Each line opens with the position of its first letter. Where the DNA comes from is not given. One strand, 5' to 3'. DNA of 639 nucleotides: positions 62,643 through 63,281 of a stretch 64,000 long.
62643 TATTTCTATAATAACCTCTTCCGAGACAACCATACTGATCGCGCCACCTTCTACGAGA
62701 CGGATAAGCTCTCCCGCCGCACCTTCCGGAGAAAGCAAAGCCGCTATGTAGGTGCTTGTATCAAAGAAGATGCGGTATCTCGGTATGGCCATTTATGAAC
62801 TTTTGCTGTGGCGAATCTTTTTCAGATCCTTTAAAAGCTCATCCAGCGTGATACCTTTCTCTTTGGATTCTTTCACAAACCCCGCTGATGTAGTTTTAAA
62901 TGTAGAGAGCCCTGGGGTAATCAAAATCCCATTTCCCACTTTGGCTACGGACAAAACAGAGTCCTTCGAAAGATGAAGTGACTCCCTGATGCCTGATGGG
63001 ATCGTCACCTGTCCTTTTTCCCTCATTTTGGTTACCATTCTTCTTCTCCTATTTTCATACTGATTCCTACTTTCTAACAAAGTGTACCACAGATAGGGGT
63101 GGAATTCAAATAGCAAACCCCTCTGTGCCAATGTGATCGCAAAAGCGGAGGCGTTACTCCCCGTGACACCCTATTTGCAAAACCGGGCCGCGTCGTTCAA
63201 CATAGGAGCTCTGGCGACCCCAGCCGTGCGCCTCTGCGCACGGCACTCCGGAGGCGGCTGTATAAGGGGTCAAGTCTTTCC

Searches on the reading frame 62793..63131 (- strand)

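Call 16: search_protein_families(library=pfam, proteins=[window:62793-63131:-], max_evalue=0.01)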
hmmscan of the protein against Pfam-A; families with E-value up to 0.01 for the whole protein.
window:62793-63131:- (112 aa): 1 family
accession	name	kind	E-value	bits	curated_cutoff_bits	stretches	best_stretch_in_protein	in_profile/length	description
PF04014.23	MazE_antitoxin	-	7.8e-07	29.4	24.7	1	37-73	5-42/48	Antidote-toxin recognition MazE, bacterial antitoxin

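Call 62: search_protein_families(library=phrogs, proteins=[window:62793-63131:-], max_evalue=0.001)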
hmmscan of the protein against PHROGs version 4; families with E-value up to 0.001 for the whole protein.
window:62793-63131:- (112 aa): 0 families

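Call 63: search_protein_families(library=ncbifam, proteins=[window:62793-63131:-], max_evalue=0.001)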
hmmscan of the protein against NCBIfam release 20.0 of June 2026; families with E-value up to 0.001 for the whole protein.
window:62793-63131:- (112 aa): 2 families
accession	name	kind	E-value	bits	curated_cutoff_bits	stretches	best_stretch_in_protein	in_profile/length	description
TIGR01439.1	lp_hng_hel_AbrB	domain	1.9e-07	30.6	28.3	1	34-73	2-42/44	transcriptional regulator, AbrB family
NF006352.0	PRK08577.1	equivalog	0.00046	20.2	140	0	30-62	3-35/136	hypothetical protein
